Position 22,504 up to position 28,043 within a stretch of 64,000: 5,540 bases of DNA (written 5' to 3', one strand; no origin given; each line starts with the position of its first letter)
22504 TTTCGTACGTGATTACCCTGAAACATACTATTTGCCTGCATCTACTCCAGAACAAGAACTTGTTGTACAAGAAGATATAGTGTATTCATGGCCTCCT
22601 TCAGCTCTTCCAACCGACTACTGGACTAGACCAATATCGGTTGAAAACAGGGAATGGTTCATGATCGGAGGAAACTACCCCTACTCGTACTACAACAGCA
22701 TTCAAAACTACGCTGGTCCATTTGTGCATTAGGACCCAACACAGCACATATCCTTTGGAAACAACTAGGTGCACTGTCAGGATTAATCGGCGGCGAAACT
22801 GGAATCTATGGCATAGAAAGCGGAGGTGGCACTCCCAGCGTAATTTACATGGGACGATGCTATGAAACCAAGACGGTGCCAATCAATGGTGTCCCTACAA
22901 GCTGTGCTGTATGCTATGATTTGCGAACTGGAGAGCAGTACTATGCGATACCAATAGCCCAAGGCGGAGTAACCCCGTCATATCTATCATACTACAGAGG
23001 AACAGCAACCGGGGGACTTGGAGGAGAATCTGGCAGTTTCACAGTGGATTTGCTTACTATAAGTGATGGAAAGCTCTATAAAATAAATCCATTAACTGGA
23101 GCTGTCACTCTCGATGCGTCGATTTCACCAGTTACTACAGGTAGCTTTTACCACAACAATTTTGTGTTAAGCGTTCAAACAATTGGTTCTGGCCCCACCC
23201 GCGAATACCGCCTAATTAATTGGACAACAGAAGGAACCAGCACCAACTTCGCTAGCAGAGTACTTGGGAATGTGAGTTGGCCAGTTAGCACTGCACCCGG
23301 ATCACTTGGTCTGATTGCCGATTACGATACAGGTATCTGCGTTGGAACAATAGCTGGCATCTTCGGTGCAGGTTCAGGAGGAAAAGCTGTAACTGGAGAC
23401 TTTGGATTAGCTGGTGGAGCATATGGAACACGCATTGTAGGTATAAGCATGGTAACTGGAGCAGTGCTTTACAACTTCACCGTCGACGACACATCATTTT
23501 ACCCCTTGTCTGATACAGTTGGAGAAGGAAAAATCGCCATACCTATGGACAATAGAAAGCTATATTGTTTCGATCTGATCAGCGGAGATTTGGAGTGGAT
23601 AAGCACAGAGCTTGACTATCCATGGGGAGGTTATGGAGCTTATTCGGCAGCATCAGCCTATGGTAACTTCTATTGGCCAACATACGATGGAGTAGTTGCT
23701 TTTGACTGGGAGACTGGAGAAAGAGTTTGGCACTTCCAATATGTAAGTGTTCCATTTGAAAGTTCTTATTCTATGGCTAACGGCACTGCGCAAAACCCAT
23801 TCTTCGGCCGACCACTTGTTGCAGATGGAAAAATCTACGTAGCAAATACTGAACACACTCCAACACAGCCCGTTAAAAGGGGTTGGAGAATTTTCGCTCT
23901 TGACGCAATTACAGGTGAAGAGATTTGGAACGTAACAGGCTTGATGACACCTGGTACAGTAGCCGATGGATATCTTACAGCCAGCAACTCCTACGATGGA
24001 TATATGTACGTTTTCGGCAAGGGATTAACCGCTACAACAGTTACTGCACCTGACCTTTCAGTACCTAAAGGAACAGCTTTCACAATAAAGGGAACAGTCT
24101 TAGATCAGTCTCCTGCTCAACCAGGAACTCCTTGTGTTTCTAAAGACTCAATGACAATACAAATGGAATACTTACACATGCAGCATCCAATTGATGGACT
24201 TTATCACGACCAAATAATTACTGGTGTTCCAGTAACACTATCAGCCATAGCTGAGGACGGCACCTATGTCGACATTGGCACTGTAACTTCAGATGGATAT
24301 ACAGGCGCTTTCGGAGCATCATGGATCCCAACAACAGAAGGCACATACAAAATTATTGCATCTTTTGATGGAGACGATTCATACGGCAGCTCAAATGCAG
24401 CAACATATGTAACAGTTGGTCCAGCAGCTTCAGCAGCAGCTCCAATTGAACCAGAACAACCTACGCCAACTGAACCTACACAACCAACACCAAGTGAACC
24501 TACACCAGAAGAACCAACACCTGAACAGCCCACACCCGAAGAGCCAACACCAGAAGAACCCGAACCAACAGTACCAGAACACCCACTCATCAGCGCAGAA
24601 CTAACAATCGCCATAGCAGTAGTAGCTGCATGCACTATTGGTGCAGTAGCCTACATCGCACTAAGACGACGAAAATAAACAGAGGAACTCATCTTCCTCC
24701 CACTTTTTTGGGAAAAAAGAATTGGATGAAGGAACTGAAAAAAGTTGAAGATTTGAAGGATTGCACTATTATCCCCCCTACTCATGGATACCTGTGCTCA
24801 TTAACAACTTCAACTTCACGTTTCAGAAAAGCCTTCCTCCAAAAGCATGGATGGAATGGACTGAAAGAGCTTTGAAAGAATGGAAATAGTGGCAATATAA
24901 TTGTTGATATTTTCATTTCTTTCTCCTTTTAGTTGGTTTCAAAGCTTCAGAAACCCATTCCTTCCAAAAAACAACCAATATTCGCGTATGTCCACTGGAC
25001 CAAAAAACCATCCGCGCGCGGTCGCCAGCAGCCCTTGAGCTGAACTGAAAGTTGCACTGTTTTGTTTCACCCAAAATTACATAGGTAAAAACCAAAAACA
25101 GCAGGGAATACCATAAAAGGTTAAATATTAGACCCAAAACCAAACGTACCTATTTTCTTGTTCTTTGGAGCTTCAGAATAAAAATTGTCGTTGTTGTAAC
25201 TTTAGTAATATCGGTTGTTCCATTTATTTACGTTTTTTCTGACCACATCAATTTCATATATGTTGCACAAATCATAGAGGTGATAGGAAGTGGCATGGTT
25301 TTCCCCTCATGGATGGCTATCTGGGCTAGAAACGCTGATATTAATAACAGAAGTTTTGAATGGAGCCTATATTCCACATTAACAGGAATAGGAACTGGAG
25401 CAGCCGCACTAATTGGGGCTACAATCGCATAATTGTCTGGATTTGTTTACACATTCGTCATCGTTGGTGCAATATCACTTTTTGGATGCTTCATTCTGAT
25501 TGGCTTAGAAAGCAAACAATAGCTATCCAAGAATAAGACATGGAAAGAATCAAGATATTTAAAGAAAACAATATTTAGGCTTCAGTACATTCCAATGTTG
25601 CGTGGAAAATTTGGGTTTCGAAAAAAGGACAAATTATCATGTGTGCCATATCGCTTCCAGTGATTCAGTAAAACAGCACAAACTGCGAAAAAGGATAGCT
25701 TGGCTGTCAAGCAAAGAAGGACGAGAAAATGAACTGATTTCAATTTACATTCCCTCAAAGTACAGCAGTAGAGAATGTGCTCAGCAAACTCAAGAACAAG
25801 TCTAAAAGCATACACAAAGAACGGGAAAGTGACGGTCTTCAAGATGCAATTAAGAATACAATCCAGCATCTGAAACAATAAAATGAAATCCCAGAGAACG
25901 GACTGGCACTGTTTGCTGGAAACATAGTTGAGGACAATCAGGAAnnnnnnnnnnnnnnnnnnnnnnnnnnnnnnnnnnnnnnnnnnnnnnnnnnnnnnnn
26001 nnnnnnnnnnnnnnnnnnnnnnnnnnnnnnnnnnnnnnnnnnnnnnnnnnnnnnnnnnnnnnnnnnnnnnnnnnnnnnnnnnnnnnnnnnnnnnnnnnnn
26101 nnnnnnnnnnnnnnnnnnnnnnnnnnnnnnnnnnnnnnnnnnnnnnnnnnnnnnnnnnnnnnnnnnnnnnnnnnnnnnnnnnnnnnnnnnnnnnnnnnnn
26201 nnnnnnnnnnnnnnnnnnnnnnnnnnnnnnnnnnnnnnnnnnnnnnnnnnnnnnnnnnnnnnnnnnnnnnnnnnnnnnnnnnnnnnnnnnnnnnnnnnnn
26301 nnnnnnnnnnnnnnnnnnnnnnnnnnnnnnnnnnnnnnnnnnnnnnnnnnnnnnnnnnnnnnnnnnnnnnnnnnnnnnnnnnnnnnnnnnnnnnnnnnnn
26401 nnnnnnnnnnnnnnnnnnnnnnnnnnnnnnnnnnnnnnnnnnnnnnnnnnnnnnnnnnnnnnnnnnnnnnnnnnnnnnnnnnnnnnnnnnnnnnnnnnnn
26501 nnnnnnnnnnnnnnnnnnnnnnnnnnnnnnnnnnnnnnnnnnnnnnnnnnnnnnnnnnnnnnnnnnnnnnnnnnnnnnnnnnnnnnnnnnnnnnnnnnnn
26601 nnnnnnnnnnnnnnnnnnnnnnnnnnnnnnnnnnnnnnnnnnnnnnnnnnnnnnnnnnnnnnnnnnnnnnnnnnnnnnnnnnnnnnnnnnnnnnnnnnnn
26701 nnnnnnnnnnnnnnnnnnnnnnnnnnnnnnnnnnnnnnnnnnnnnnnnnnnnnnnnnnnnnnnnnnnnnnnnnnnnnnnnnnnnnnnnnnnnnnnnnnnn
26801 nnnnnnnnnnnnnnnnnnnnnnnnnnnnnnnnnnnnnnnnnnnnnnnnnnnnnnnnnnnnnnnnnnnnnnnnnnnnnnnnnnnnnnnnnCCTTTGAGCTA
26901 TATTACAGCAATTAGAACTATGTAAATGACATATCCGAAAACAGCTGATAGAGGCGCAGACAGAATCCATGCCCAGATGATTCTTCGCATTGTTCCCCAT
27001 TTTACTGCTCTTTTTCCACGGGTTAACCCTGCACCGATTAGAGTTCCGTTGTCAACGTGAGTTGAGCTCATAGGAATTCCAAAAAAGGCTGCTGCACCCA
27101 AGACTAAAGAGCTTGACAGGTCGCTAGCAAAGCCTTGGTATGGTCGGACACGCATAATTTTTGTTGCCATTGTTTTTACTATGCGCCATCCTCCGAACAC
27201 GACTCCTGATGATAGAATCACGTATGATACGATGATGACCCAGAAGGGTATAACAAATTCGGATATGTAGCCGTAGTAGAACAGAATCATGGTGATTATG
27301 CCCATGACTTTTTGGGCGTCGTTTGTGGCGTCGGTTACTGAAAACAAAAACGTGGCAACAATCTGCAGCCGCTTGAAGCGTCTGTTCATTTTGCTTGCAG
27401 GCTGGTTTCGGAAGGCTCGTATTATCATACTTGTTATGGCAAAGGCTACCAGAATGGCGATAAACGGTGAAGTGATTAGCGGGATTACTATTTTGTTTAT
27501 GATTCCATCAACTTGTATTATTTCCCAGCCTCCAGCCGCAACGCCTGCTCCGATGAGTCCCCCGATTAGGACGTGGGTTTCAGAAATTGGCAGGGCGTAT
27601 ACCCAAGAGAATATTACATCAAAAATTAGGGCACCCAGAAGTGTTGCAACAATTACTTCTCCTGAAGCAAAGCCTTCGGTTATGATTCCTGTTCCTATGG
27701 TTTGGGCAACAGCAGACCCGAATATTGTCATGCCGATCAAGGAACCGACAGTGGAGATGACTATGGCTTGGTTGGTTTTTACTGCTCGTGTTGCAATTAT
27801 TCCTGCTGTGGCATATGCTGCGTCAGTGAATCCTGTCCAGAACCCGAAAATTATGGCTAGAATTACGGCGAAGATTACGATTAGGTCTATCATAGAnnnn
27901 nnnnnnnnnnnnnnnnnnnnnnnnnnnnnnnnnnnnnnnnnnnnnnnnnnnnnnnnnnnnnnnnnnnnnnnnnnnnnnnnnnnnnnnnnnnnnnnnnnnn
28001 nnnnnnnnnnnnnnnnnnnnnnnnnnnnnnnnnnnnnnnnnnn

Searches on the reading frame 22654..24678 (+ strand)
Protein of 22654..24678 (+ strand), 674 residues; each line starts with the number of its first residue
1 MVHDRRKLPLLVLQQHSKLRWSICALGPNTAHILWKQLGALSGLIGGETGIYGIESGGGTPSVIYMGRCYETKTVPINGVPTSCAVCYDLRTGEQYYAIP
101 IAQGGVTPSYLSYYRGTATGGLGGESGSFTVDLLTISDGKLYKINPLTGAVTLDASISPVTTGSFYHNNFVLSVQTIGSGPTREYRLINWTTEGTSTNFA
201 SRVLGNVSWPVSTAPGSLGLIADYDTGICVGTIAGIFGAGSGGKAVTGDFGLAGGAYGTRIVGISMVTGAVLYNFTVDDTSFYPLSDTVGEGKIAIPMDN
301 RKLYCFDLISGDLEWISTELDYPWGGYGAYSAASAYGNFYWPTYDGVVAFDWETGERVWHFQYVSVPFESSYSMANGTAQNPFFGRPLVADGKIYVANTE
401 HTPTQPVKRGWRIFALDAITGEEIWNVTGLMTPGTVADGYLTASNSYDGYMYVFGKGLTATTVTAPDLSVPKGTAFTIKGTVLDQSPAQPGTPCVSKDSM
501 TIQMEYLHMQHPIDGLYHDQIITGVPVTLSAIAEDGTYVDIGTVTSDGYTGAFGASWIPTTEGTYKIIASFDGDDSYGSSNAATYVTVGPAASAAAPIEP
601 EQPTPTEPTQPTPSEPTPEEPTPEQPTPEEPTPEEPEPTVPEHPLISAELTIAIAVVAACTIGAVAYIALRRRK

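Call 13: search_protein_families(library=pfam, proteins=[window:22654-24678:+], max_evalue=0.001)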
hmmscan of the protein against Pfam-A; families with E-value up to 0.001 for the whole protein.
window:22654-24678:+ (674 aa): 1 family
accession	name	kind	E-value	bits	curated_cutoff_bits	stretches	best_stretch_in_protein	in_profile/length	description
PF13360.13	PQQ_2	-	7.5e-10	39.3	27.6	1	240-445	25-214/233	Outer membrane protein assembly factor BamB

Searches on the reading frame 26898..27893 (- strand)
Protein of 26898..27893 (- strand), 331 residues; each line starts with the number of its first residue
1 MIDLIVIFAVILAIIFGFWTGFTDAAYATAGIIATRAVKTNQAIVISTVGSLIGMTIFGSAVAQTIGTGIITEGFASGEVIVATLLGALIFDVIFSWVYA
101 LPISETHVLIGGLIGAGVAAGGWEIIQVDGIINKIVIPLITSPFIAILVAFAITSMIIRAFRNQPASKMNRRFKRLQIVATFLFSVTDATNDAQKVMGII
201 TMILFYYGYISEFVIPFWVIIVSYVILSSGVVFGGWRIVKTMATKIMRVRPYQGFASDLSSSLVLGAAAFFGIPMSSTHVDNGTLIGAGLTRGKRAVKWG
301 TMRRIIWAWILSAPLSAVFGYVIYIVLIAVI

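Call 16: search_protein_families(library=ncbifam, proteins=[window:26898-27893:-], max_evalue=0.1)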
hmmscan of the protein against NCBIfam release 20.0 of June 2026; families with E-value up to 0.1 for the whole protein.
window:26898-27893:- (331 aa): 2 families
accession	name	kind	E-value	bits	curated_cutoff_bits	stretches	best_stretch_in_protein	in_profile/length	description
NF033774.1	phos_trans_PitA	exception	7e-21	74.4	800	2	215-330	381-497/498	inorganic phosphate transporter PitA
NF053884.1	SulfPermCysPBac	equivalog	1.6e-19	70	400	1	6-328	2-316/354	sulfate permease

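Call 17: search_protein_families(library=pfam, proteins=[window:26898-27893:-], max_evalue=0.1)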
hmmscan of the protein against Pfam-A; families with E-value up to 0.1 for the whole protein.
window:26898-27893:- (331 aa): 1 family
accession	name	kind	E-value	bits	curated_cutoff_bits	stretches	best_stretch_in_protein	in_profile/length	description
PF01384.25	PHO4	-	3.3e-67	227.3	33.7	1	21-319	2-349/350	Phosphate transporter family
